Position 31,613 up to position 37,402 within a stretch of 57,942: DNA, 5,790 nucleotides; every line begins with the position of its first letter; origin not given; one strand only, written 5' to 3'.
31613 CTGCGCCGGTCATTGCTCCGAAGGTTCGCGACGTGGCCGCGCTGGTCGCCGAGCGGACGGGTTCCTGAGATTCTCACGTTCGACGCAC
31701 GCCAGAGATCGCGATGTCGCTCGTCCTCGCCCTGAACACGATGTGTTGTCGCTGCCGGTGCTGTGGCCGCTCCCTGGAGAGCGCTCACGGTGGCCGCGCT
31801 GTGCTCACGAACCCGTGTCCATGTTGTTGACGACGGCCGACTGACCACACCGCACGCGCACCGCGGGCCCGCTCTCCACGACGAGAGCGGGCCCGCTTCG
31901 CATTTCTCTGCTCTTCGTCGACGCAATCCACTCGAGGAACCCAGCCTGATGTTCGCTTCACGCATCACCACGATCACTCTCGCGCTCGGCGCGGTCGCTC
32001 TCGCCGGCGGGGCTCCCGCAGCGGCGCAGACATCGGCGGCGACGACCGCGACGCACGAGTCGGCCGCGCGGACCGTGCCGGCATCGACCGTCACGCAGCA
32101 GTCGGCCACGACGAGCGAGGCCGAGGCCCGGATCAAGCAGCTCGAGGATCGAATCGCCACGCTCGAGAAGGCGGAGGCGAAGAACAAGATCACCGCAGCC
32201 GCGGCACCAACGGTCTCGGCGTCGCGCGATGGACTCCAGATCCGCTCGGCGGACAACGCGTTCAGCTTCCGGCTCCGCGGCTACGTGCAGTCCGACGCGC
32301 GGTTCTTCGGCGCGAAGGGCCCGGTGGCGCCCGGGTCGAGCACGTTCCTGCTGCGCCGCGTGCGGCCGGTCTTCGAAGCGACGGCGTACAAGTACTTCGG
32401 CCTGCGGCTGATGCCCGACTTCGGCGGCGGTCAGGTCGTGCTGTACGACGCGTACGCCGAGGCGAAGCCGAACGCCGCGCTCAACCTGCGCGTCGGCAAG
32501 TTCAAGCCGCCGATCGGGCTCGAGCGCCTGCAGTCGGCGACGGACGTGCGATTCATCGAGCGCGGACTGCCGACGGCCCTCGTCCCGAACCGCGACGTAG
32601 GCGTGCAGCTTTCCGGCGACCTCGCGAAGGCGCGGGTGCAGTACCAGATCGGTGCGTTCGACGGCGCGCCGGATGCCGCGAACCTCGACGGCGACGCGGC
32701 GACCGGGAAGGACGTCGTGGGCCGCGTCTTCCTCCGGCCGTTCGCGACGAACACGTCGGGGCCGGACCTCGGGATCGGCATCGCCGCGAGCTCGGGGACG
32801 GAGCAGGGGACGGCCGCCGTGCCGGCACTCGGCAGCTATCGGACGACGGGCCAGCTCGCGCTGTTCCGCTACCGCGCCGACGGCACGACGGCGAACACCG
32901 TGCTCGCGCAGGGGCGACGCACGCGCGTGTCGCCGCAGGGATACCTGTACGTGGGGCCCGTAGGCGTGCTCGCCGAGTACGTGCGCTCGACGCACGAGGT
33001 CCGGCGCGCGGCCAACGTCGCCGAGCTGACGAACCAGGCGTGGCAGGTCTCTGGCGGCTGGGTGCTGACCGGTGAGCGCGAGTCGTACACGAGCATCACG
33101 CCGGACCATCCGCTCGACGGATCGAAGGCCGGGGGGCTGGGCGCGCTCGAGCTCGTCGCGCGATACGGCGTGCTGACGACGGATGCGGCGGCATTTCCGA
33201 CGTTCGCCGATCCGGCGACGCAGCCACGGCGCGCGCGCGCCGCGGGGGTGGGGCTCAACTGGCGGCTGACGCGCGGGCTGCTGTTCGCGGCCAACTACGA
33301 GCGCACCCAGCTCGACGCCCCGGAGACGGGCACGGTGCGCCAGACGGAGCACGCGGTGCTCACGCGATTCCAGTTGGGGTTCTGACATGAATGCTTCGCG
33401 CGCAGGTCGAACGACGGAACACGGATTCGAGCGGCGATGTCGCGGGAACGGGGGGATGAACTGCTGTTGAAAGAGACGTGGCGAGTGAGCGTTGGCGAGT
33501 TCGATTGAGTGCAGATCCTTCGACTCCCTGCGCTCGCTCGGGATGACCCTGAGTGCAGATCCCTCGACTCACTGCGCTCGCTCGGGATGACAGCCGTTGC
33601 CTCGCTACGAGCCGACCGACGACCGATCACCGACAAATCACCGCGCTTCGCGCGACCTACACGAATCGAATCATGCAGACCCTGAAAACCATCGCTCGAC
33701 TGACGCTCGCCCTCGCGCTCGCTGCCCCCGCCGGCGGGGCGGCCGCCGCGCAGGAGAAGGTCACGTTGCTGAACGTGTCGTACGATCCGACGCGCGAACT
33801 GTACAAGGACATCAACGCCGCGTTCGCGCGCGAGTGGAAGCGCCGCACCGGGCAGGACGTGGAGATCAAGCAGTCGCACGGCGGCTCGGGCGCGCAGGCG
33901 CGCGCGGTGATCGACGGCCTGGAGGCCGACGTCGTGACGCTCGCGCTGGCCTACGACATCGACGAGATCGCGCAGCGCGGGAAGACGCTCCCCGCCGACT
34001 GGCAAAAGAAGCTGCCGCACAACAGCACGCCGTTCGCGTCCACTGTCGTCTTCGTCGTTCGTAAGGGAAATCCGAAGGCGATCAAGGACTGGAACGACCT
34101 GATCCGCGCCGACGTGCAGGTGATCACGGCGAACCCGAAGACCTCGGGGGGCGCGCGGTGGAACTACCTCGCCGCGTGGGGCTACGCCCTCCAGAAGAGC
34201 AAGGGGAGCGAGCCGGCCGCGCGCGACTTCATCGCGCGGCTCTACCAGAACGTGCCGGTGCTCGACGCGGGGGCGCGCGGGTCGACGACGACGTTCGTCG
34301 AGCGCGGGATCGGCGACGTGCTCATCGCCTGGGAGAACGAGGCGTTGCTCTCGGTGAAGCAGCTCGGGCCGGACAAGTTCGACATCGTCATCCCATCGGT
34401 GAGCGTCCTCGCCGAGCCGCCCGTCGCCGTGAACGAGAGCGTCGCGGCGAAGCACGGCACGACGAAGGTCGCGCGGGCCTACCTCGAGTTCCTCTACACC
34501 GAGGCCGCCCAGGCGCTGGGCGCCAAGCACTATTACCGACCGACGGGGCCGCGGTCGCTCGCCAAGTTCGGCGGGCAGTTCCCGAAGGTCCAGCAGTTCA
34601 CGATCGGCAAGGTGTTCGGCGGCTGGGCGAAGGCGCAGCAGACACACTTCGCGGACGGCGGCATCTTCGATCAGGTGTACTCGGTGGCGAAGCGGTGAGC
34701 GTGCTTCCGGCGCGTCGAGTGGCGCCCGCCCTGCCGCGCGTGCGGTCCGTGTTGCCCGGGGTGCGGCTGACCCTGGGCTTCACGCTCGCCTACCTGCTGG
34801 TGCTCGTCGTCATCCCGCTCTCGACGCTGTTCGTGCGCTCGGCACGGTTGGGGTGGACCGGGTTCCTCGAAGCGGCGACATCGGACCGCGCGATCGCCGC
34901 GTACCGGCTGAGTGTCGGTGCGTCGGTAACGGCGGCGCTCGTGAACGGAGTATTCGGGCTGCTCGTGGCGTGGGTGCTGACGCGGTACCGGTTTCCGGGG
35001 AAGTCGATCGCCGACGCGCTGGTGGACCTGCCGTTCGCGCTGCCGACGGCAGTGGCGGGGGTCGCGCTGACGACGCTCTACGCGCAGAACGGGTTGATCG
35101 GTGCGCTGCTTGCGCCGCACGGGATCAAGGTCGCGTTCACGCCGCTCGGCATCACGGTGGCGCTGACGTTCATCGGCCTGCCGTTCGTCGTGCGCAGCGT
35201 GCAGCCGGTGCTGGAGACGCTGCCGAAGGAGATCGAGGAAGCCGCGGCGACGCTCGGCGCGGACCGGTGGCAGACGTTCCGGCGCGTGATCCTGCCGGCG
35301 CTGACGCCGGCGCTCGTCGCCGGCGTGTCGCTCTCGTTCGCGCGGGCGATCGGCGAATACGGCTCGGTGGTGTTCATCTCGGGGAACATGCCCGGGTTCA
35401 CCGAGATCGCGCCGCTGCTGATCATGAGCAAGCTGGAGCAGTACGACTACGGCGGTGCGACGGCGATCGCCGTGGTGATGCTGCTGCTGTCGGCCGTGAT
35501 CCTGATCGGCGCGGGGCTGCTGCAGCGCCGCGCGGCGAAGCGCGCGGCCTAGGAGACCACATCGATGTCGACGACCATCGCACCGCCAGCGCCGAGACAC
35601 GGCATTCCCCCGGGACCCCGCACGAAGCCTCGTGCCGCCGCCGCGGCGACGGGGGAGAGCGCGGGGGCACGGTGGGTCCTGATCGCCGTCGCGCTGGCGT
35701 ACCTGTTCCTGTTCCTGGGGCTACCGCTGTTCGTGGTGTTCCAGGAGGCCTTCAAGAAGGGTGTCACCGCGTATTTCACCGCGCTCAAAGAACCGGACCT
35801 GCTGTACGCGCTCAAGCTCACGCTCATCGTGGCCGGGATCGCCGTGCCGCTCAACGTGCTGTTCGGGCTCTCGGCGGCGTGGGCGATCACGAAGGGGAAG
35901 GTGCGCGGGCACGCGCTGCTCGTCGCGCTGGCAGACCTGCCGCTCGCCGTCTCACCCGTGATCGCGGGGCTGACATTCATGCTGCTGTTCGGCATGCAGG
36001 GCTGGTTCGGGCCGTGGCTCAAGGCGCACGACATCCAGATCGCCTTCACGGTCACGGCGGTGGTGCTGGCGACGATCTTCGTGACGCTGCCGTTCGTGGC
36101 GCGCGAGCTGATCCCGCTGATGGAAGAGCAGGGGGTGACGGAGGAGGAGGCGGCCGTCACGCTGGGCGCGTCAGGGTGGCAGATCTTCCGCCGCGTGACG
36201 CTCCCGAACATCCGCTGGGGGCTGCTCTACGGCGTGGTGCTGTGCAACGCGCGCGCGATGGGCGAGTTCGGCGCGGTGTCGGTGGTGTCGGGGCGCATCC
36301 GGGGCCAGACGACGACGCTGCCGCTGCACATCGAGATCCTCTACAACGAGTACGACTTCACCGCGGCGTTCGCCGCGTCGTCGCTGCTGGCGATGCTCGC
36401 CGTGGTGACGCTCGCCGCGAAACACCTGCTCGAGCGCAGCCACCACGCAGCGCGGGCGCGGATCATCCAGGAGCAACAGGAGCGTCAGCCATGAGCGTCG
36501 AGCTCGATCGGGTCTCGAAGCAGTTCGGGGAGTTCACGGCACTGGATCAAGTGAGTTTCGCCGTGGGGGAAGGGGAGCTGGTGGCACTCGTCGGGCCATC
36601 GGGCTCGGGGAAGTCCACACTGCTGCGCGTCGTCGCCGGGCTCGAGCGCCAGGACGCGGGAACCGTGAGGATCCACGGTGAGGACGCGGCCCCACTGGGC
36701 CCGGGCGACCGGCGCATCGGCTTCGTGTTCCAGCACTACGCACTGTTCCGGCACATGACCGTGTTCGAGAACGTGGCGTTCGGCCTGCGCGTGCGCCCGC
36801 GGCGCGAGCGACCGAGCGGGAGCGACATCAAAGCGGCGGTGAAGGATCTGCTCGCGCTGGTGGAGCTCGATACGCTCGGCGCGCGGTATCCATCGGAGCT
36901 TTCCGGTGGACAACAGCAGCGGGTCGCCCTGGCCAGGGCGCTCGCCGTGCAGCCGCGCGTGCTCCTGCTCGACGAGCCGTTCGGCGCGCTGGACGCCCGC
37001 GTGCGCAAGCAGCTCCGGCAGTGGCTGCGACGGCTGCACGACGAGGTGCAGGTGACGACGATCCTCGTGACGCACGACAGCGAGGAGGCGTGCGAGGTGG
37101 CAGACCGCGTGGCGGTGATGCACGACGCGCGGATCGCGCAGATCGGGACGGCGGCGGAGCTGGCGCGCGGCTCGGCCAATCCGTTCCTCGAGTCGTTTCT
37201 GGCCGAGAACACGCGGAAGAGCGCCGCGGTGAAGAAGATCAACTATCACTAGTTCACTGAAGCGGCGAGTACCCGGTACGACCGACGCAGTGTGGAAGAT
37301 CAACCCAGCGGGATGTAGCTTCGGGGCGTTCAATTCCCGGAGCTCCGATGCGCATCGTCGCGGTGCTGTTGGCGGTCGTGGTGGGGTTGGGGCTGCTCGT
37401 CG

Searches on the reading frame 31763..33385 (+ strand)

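Call 18: search_protein_families(library=pfam, proteins=[window:31763-33385:+], max_evalue=0.00001)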
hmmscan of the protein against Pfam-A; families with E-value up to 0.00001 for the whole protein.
window:31763-33385:+ (540 aa): 1 family
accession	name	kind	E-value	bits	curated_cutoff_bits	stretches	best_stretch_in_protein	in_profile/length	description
PF07396.17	Porin_O_P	-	7.7e-25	88.3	20.9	1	169-540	1-370/370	Phosphate-selective porin O and P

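Call 77: search_protein_families(library=ncbifam, proteins=[window:31763-33385:+], max_evalue=1e-20)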
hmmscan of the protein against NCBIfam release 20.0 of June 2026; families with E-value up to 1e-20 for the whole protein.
window:31763-33385:+ (540 aa): 0 families

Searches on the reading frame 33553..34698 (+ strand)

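Call 18: search_protein_families(library=pfam, proteins=[window:33553-34698:+], max_evalue=0.00001)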
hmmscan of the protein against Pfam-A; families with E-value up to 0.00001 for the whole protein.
window:33553-34698:+ (381 aa): 2 families
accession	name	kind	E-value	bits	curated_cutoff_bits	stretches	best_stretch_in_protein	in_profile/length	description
PF13531.11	SBP_bac_11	-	4e-36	125.3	25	1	80-329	9-227/227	Bacterial extracellular solute-binding protein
PF01547.30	SBP_bac_1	-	4.8e-17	63.3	26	1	82-321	6-307/307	Bacterial extracellular solute-binding protein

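Call 77: search_protein_families(library=ncbifam, proteins=[window:33553-34698:+], max_evalue=1e-20)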
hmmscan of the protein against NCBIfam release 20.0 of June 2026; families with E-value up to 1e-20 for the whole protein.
window:33553-34698:+ (381 aa): 3 families
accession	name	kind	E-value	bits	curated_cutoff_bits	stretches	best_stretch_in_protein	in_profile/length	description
NF008022.0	PRK10752.1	subfamily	2.1e-143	477.6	288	1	63-376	15-327/329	sulfate ABC transporter substrate-binding protein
TIGR00971.1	3a0106s03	subfamily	2.1e-137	457.6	155.5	1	68-375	9-315/315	sulfate ABC transporter substrate-binding protein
NF008106.0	PRK10852.1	subfamily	2.7e-104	348.8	308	1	53-377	12-334/338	thiosulfate ABC transporter substrate-binding protein CysP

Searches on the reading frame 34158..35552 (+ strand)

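Call 18: search_protein_families(library=pfam, proteins=[window:34158-35552:+], max_evalue=0.00001)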
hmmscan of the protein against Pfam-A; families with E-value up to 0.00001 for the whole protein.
window:34158-35552:+ (464 aa): 1 family
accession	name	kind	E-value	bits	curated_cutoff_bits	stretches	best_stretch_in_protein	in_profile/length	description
PF00528.27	BPD_transp_1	-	1.1e-20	74.6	26.4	1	265-459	3-182/184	Binding-protein-dependent transport system inner membrane component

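Call 77: search_protein_families(library=ncbifam, proteins=[window:34158-35552:+], max_evalue=1e-20)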
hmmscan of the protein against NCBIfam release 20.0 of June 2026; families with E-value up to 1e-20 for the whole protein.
window:34158-35552:+ (464 aa): 12 families
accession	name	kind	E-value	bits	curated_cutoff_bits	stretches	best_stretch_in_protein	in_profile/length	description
TIGR02139.1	permease_CysT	equivalog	2.8e-117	391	246.1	1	198-461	1-264/265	sulfate ABC transporter permease subunit CysT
TIGR00969.1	3a0106s02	subfamily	3.3e-98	328.5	240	1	197-458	11-272/272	sulfate ABC transporter permease subunit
NF008208.0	PRK10971.1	equivalog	9e-92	307.5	415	1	196-462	7-273/277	sulfate/thiosulfate ABC transporter permease CysT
TIGR02140.1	permease_CysW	equivalog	1.1e-60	205.3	329.1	1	207-459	7-259/261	sulfate ABC transporter permease subunit CysW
TIGR01581.1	Mo_ABC_porter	hypoth_equivalog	5e-50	170.1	210.3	1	230-450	4-224/225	ABC transporter permease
TIGR02141.1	modB_ABC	equivalog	1.8e-48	164.9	182.6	1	251-458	2-208/208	molybdate ABC transporter permease subunit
NF008620.0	PRK11602.1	equivalog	1.3e-45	155.9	442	1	212-461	29-278/291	sulfate/thiosulfate ABC transporter permease CysW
NF006939.0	PRK09421.1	equivalog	1.1e-43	149.3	262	1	242-463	5-228/230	molybdate ABC transporter permease subunit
NF040839.1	tungstate_WtpB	equivalog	3.1e-42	145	340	1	211-455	11-247/251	tungstate ABC transporter permease WtpB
NF011624.0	PRK15050.1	equivalog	7.1e-29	100.8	247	1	208-462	30-292/297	2-aminoethylphosphonate ABC transporter permease subunit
TIGR03226.1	PhnU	equivalog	1.3e-22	80.7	283.45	1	209-463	49-307/311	2-aminoethylphosphonate ABC transporter permease subunit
NF007047.0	PRK09500.1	equivalog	1.3e-21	77.4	326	1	205-459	12-255/257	spermidine/putrescine ABC transporter permease PotC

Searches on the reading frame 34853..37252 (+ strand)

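Call 18: search_protein_families(library=pfam, proteins=[window:34853-37252:+], max_evalue=0.00001)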
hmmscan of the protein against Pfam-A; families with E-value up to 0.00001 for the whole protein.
window:34853-37252:+ (799 aa): 3 families
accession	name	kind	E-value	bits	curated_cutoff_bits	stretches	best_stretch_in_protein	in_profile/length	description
PF00005.33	ABC_tran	-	2.9e-35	122.3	25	1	564-710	1-136/137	ABC transporter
PF13304.12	AAA_21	-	9.6e-11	42.7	27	0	666-743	221-300/304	AAA domain, putative AbiEii toxin, Type IV TA system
PF02463.25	SMC_N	-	7e-07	29.3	40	0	680-755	134-213/220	RecF/RecN/SMC N terminal domain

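Call 77: search_protein_families(library=ncbifam, proteins=[window:34853-37252:+], max_evalue=1e-20)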
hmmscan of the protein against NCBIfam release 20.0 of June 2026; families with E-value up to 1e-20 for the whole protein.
window:34853-37252:+ (799 aa): 140 families (the best 25 are shown)
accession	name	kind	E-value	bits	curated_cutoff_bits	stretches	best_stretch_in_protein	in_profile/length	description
TIGR00968.1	3a0106s01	subfamily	1.1e-105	352.4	342.75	1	550-786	2-234/237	sulfate ABC transporter ATP-binding protein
NF008105.0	PRK10851.1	equivalog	8e-103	343.9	502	1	547-794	1-248/362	sulfate/thiosulfate ABC transporter ATP-binding protein CysA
TIGR03265.1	PhnT2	equivalog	1e-89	301.2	457.7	1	548-785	4-237/353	putative 2-aminoethylphosphonate ABC transporter ATP-binding protein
NF006987.0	PRK09452.1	equivalog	6.9e-78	262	482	1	547-794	16-259/378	spermidine/putrescine ABC transporter ATP-binding protein PotA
TIGR01187.1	potA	subfamily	7.4e-74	248.7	355.6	1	579-786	1-204/325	polyamine ABC transporter ATP-binding protein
TIGR03258.1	PhnT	equivalog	4.3e-73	246.4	499.15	1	546-793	6-250/359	2-aminoethylphosphonate ABC transport system ATP-binding subunit PhnT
NF043075.1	MMSYN1_0197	equivalog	2.3e-72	243.8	550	1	549-785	3-235/341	spermidine/putrescine ABC transporter ATP-binding protein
NF008653.0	PRK11650.1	subfamily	1.3e-70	238.2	432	1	548-783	3-235/357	sn-glycerol-3-phosphate ABC transporter ATP-binding protein UgpC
NF008513.0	PRK11432.1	equivalog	2.7e-70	237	496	1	549-788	7-242/351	ferric ABC transporter ATP-binding protein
NF040840.2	tungstate_WtpC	equivalog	2.1e-69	234.4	440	1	549-786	2-235/347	tungstate ABC transporter ATP-binding protein WtpC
NF040933.2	ABC_arch_GlcV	equivalog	7.3e-67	225.7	450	1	548-787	2-246/357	glucose ABC transporter ATP-binding protein GlcV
NF008233.0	PRK11000.1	equivalog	1.5e-61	208.3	568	1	548-785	3-236/369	maltose/maltodextrin ABC transporter ATP-binding protein MalK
NF008621.0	PRK11607.1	equivalog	1.2e-60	205.3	613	1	549-773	20-240/377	putrescine ABC transporter ATP-binding subunit PotG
TIGR01186.1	proV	subfamily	1.4e-60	205.4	326.6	1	558-796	3-244/363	betaine/proline/choline family ABC transporter ATP-binding protein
NF007027.0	PRK09493.1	equivalog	1.1e-54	185.3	379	1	549-784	2-237/240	glutamine ABC transporter ATP-binding protein GlnQ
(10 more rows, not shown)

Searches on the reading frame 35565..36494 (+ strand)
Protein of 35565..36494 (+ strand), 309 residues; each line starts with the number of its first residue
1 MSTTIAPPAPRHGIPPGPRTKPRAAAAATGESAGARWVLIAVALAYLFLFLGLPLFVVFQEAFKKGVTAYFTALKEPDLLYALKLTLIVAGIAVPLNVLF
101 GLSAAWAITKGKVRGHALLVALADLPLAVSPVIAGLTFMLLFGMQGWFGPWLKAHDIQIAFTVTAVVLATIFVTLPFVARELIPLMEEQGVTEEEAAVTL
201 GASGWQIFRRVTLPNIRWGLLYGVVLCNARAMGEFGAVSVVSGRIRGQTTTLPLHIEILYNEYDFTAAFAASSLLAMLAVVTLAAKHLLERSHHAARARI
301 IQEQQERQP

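Call 18: search_protein_families(library=pfam, proteins=[window:35565-36494:+], max_evalue=0.00001)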
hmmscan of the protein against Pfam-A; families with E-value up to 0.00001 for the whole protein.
window:35565-36494:+ (309 aa): 1 family
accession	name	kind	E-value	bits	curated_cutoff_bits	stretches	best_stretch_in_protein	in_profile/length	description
PF00528.27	BPD_transp_1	-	9.4e-10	38.9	26.4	1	98-289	2-179/184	Binding-protein-dependent transport system inner membrane component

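Call 77: search_protein_families(library=ncbifam, proteins=[window:35565-36494:+], max_evalue=1e-20)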
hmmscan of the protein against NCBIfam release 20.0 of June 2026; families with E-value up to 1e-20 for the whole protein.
window:35565-36494:+ (309 aa): 10 families
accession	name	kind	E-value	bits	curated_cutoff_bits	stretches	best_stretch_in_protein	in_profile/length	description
TIGR02140.1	permease_CysW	equivalog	5.7e-118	393.1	329.1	1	36-294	2-260/261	sulfate ABC transporter permease subunit CysW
NF008620.0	PRK11602.1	equivalog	1.3e-98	329.9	442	1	34-306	17-289/291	sulfate/thiosulfate ABC transporter permease CysW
TIGR00969.1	3a0106s02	subfamily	4e-92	308.5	240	1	37-290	18-270/272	sulfate ABC transporter permease subunit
TIGR02139.1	permease_CysT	equivalog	1.1e-55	189.1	246.1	1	40-289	9-258/265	sulfate ABC transporter permease subunit CysT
NF008208.0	PRK10971.1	equivalog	2.4e-53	181.4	415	1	41-289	18-266/277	sulfate/thiosulfate ABC transporter permease CysT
TIGR02141.1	modB_ABC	equivalog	9.7e-46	156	182.6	1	85-291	2-207/208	molybdate ABC transporter permease subunit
TIGR01581.1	Mo_ABC_porter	hypoth_equivalog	6.4e-45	153.4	210.3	1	66-283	6-223/225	ABC transporter permease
NF006939.0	PRK09421.1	equivalog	3.6e-36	124.7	262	1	80-293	9-224/230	molybdate ABC transporter permease subunit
NF040839.1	tungstate_WtpB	equivalog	7.5e-25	88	340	1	39-285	5-243/251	tungstate ABC transporter permease WtpB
TIGR03262.1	PhnU2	equivalog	2.4e-24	85.9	593.25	1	36-296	3-263/546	putative 2-aminoethylphosphonate ABC transporter permease subunit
